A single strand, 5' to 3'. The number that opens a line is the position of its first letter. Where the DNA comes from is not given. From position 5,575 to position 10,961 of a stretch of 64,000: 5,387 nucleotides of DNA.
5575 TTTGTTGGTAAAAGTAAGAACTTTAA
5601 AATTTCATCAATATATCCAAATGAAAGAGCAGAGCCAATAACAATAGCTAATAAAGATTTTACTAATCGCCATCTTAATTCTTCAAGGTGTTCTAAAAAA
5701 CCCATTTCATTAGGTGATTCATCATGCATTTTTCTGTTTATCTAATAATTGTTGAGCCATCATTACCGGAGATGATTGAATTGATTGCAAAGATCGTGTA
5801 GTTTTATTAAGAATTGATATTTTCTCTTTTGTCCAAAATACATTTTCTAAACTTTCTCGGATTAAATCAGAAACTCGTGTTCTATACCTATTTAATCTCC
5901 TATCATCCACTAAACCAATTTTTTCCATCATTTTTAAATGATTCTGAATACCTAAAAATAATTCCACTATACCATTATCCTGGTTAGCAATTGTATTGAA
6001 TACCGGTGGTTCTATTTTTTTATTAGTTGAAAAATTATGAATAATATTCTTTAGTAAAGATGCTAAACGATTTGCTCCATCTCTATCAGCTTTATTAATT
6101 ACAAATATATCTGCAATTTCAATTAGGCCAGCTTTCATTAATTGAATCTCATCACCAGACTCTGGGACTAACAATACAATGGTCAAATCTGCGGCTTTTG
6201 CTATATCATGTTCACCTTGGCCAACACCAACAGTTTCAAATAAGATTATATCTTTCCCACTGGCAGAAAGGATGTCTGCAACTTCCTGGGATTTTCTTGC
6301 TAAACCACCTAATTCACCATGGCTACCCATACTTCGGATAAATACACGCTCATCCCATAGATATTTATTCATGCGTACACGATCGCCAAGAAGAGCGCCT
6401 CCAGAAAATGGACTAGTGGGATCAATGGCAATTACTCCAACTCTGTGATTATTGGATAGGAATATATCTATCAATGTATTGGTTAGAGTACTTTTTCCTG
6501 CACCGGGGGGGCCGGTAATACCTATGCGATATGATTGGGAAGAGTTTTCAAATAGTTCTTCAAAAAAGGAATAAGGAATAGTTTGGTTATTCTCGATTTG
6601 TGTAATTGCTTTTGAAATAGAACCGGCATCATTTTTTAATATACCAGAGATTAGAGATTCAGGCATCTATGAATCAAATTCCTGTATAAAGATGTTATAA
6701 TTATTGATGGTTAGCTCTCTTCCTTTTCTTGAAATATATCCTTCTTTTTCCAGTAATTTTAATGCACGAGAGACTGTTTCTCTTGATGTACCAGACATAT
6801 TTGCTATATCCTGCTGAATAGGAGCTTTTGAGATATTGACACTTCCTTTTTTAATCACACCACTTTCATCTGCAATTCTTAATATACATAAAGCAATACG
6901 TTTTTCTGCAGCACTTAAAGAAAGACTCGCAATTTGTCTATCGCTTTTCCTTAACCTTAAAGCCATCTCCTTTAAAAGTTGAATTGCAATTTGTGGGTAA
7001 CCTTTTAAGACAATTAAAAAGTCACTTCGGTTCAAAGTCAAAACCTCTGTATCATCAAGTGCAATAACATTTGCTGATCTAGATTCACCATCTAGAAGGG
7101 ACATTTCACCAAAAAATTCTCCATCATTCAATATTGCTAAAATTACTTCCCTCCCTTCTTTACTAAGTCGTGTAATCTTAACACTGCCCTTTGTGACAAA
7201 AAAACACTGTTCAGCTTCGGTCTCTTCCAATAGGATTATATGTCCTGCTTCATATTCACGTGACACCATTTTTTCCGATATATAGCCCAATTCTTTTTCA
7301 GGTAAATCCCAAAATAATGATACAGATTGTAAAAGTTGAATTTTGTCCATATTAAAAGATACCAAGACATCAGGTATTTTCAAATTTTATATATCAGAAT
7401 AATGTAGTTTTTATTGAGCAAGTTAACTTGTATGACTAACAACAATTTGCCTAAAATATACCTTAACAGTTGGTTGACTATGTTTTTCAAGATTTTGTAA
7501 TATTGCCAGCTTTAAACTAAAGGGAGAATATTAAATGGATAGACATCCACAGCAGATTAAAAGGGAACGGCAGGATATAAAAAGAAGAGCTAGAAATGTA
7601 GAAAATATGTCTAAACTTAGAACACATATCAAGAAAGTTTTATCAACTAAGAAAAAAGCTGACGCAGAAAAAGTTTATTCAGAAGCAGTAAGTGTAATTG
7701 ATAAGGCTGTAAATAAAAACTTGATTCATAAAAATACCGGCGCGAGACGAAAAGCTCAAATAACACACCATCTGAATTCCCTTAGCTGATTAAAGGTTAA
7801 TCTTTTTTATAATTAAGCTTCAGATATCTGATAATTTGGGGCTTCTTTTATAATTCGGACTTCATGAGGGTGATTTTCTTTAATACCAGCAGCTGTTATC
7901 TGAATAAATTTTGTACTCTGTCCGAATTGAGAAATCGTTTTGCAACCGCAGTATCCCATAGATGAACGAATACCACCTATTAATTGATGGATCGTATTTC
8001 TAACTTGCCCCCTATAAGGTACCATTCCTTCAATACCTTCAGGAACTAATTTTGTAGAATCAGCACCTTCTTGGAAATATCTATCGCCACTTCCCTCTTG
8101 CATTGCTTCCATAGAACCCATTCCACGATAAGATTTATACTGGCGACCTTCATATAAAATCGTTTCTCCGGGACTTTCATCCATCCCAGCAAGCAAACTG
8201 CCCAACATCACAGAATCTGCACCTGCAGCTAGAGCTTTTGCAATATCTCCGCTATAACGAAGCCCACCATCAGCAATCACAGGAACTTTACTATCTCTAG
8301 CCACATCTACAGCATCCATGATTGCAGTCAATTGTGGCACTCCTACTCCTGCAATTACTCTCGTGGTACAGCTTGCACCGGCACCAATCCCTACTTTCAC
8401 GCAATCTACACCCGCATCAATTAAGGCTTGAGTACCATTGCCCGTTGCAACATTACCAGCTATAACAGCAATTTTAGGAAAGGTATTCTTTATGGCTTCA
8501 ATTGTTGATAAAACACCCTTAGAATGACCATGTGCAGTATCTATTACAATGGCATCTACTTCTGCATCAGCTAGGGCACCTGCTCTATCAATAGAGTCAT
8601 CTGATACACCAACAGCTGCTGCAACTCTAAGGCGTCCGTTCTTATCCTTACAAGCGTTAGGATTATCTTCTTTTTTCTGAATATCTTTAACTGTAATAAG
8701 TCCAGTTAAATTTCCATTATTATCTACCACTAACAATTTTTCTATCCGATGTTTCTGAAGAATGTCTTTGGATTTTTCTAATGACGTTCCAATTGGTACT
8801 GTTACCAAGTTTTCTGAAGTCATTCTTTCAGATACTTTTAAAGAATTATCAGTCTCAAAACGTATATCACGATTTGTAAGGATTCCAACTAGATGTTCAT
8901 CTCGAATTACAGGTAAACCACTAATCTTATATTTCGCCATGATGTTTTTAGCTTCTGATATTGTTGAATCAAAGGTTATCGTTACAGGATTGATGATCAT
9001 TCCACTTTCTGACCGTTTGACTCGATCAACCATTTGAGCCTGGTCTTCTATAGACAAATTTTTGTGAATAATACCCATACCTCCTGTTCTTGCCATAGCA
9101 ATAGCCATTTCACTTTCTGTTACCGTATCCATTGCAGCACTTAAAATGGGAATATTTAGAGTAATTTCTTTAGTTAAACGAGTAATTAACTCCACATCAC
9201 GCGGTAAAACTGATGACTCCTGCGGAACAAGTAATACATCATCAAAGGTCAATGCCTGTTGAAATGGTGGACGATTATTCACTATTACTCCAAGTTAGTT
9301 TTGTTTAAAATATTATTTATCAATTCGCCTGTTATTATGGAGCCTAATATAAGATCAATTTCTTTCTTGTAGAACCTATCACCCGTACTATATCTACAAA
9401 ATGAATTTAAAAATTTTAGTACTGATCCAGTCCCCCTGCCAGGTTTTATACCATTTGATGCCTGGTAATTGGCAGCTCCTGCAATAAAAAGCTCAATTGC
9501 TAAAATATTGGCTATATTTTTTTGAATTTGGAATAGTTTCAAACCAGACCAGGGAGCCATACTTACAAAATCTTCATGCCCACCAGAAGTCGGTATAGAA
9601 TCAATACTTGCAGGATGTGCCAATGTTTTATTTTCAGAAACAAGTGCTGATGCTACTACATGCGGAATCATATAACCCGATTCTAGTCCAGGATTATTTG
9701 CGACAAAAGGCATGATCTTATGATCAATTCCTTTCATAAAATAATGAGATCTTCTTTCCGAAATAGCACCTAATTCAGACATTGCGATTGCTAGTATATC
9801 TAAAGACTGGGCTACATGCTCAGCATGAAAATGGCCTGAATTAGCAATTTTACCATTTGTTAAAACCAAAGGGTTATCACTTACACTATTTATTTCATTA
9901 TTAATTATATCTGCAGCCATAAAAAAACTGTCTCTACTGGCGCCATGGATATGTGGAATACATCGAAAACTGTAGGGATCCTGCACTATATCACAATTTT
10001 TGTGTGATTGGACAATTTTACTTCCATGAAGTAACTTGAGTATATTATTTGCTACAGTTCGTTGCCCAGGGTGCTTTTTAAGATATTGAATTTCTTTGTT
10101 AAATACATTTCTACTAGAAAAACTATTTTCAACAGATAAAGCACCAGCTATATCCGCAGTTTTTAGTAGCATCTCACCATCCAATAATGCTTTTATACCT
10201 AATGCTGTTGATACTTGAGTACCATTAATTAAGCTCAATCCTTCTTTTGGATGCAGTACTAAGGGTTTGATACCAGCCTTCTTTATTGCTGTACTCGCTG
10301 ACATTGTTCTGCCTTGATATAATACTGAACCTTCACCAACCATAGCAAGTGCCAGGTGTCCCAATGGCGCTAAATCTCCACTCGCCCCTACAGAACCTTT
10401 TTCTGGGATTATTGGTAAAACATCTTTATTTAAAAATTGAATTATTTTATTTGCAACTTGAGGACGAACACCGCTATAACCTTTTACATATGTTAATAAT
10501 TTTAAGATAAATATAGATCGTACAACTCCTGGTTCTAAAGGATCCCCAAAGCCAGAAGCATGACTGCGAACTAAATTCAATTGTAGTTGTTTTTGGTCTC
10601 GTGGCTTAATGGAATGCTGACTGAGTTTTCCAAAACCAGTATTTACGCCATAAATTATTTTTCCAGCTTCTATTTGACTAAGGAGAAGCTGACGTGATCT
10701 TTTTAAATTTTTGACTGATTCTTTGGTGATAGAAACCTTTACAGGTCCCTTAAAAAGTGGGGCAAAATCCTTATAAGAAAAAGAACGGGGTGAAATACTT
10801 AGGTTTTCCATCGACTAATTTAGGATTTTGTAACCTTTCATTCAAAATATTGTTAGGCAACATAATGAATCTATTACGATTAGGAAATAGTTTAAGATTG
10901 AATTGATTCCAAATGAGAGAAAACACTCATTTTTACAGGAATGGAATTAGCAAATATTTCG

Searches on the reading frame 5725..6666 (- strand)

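Call 40: search_protein_families(library=pfam, proteins=[window:5725-6666:-], max_evalue=0.00001)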
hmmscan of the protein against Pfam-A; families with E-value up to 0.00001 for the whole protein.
window:5725-6666:- (314 aa): 2 families
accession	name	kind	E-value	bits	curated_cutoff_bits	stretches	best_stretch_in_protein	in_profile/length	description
PF03308.22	MeaB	-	2.9e-79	266.3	23.1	1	18-281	2-272/273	Methylmalonyl Co-A mutase-associated GTPase MeaB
PF02492.25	cobW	-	7.4e-07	29.4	20.7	0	48-80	3-34/180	CobW/HypB/UreG, nucleotide-binding domain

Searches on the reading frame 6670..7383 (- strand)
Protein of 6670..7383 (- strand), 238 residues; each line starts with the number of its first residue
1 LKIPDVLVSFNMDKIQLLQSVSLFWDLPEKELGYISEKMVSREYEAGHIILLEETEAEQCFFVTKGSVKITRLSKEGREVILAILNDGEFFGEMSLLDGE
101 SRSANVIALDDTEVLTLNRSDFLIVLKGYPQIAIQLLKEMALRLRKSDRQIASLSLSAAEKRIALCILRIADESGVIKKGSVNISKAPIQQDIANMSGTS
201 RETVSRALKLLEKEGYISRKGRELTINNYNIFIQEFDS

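Call 40: search_protein_families(library=pfam, proteins=[window:6670-7383:-], max_evalue=0.00001)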
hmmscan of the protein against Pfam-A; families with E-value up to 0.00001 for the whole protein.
window:6670-7383:- (238 aa): 4 families
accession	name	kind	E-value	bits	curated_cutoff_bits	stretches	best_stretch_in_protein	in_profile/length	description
PF00027.35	cNMP_binding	-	6.7e-26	90.5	27.5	1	42-127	2-87/89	Cyclic nucleotide-binding domain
PF13545.12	HTH_Crp_2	-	3.3e-14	53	27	1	162-228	2-63/70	Crp-like helix-turn-helix domain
PF00325.26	Crp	-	9.6e-07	28.9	21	1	191-217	6-32/32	Bacterial regulatory proteins, crp family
PF01047.28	MarR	-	3.1e-06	27.4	24.6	1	189-220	19-50/59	MarR family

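Call 106: search_protein_families(library=ncbifam, proteins=[window:6670-7383:-], max_evalue=0.00001)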
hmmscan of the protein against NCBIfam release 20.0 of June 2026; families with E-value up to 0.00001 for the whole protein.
window:6670-7383:- (238 aa): 13 families
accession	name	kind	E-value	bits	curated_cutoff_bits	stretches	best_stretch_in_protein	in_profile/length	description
NF008732.0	PRK11753.1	equivalog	1.5e-31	109.5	266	1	37-226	21-210/214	cAMP-activated global transcriptional regulator CRP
NF053664.1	TransRegPtrACyano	equivalog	3.8e-18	65.5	300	1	58-222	28-186/196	Crp/Fnr family transcriptional regulator PtrA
TIGR03697.1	NtcA_cyano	equivalog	2.5e-17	63.3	244.95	1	48-229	2-185/193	global nitrogen regulator NtcA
NF050806.1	TransRegFixKCaul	equivalog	2.9e-14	52.8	300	1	40-218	24-195/215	transcriptional regulator FixK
NF010499.0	PRK13918.1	equivalog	9.6e-14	51.4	274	1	43-227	16-192/205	CRP/FNR family transcriptional regulator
NF041163.2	encap_f2b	equivalog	3.8e-13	49.4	400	1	18-149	73-206/450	family 2B encapsulin nanocompartment shell protein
NF045989.1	TransRegFnrLRhodb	equivalog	4.5e-12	45.7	300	1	30-234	27-233/245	transcriptional regulator FnrL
NF006901.0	PRK09392.1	equivalog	8.4e-12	44.9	211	1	14-230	5-215/236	transcriptional activator FtrB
TIGR03896.1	cyc_nuc_ocin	subfamily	1.9e-10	40.7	161.05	1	14-159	135-282/317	bacteriocin-type transport-associated protein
NF058543.1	ActPatMycb56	equivalog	5.1e-10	38.7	460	1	22-144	2-122/317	acetyltransferase Pat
NF008365.0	PRK11161.1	subfamily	3.3e-09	36.4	228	1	44-231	52-238/250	fumarate/nitrate reduction transcriptional regulator Fnr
NF052518.1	TransRegLdrP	equivalog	1.1e-08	35.4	300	1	49-231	9-183/195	transcriptional regulator LdrP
NF007707.0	PRK10402.1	subfamily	9.9e-08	31.9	180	1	35-169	27-161/226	transcriptional regulator YeiL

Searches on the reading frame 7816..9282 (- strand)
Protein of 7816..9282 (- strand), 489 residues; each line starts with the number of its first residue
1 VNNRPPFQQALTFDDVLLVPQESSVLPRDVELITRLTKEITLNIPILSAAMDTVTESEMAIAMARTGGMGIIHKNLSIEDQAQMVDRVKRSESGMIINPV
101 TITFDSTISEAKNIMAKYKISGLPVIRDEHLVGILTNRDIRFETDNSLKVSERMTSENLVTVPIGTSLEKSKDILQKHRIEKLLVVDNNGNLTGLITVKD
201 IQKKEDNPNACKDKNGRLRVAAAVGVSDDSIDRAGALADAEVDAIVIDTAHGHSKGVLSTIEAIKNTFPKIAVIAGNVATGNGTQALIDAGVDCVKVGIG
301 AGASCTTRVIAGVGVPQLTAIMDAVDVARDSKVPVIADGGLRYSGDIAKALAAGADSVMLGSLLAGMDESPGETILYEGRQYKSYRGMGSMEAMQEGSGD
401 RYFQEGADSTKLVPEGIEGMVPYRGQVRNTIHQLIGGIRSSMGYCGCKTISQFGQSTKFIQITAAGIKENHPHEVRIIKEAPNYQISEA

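Call 40: search_protein_families(library=pfam, proteins=[window:7816-9282:-], max_evalue=0.00001)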
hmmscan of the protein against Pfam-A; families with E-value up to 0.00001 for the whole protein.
window:7816-9282:- (489 aa): 5 families
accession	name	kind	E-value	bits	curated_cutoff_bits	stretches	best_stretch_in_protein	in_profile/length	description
PF00478.31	IMPDH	-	2.8e-163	543.3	25.6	1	10-473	1-345/345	IMP dehydrogenase / GMP reductase domain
PF00571.33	CBS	-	1.2e-22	80.4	24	2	95-141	5-52/57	CBS domain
PF03060.21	NMO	-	2e-09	37.7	28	1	265-373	130-234/331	Nitronate monooxygenase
PF01070.24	FMN_dh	-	1.9e-07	30.9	24.9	0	259-362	208-303/350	FMN-dependent dehydrogenase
PF01645.23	Glu_synthase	-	7.8e-06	25.7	20.4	1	282-362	219-305/369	Conserved region in glutamate synthase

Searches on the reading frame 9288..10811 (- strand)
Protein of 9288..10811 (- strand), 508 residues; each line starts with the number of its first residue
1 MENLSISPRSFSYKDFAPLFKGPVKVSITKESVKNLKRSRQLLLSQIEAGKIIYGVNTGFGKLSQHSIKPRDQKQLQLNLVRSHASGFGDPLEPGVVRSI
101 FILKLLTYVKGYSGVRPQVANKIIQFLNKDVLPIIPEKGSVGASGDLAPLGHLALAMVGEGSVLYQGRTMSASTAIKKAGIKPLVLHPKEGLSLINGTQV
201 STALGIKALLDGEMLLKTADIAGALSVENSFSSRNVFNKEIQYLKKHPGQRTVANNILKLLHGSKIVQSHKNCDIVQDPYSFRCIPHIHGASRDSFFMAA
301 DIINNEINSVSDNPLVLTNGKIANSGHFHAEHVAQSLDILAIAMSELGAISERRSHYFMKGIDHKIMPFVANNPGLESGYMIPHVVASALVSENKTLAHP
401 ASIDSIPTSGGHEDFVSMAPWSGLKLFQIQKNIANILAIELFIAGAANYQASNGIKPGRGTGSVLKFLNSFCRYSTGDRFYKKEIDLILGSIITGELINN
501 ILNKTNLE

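Call 40: search_protein_families(library=pfam, proteins=[window:9288-10811:-], max_evalue=0.00001)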
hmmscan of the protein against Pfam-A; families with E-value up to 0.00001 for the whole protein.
window:9288-10811:- (508 aa): 1 family
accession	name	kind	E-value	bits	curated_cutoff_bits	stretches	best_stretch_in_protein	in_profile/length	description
PF00221.24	Lyase_aromatic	-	6.6e-164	546.4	27.3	1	14-465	4-461/466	Aromatic amino acid lyase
